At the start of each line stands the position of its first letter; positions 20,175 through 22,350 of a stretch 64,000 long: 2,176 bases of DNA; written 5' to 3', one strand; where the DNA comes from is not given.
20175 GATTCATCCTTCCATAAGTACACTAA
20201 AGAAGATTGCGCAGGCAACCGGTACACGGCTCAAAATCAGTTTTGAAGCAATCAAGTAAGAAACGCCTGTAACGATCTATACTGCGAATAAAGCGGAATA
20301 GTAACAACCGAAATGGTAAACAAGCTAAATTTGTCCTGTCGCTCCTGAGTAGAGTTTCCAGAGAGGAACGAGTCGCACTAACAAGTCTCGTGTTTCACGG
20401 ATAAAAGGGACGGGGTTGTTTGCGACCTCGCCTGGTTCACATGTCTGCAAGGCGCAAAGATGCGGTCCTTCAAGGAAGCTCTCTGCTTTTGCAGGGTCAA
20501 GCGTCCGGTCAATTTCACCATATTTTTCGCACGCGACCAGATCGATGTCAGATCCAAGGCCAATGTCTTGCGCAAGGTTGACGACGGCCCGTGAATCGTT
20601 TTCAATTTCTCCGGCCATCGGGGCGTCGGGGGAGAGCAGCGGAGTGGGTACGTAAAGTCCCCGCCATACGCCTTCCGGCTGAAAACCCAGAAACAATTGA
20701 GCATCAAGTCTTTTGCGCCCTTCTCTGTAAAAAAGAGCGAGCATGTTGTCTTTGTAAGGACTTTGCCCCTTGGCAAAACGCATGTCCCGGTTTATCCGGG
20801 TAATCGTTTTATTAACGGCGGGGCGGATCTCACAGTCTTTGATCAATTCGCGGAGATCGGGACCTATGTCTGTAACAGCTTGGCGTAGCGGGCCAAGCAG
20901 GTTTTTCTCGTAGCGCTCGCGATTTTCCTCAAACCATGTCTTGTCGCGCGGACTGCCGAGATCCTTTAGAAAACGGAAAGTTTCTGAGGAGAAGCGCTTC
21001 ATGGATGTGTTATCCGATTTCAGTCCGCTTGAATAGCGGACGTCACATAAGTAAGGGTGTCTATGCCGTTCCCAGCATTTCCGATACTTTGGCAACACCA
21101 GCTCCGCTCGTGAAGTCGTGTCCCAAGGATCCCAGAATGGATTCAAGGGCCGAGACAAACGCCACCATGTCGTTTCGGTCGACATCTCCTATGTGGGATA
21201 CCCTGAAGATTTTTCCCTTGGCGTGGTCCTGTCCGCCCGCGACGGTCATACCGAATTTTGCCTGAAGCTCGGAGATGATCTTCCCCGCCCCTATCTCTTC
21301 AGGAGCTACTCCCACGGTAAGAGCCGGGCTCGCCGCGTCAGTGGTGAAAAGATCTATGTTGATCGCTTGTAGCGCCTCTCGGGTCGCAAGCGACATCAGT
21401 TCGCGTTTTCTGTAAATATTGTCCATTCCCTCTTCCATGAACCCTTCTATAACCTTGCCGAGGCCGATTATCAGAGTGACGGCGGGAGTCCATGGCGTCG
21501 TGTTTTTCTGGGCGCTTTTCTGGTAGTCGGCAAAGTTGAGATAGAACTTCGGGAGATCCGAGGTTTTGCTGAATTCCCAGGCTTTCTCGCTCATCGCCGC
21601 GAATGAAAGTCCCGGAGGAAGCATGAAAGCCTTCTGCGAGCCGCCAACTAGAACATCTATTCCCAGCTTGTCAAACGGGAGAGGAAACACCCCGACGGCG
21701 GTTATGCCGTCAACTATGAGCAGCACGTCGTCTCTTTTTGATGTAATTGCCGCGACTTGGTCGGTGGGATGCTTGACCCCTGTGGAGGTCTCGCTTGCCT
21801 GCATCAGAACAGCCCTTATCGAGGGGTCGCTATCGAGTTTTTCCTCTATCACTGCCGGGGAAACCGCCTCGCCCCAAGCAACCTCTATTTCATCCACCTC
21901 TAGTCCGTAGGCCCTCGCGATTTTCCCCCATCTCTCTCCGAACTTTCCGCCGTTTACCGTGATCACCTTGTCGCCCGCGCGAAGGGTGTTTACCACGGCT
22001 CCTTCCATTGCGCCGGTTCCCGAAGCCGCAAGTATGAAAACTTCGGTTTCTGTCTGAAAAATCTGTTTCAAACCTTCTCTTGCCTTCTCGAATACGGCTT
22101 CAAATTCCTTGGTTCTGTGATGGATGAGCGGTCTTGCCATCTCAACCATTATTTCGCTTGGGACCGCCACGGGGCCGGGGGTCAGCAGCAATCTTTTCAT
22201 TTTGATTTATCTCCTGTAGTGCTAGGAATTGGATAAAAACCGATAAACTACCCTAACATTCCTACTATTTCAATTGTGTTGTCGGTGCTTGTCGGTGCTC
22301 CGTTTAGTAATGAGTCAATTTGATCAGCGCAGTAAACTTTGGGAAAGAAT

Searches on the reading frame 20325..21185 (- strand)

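Call 81: search_protein_families(library=pfam, proteins=[window:20325-21185:-], max_evalue=0.001)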
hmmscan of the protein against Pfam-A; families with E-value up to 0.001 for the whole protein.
window:20325-21185:- (286 aa): 1 family
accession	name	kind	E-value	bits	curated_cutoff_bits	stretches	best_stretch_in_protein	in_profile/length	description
PF09365.15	DUF2461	-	5.3e-25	89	22.8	1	68-176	1-109/208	Conserved hypothetical protein (DUF2461)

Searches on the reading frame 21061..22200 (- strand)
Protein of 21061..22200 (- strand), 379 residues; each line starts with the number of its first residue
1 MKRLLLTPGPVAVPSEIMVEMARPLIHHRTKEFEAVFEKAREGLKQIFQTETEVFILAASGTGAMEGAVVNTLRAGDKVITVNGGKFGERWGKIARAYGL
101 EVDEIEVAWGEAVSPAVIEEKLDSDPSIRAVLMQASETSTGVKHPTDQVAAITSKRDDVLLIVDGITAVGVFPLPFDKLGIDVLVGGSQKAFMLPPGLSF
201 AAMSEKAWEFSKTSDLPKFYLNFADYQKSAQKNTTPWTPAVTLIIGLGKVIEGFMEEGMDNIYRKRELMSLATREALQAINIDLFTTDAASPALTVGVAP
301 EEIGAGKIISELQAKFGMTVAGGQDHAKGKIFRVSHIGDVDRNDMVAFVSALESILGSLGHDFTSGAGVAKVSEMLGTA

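Call 81: search_protein_families(library=pfam, proteins=[window:21061-22200:-], max_evalue=0.001)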
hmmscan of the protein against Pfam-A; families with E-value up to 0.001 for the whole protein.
window:21061-22200:- (379 aa): 1 family
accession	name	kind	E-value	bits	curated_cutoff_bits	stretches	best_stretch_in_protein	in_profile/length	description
PF00266.25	Aminotran_5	-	6.5e-27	94.9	21.5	1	26-327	34-342/371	Aminotransferase class-V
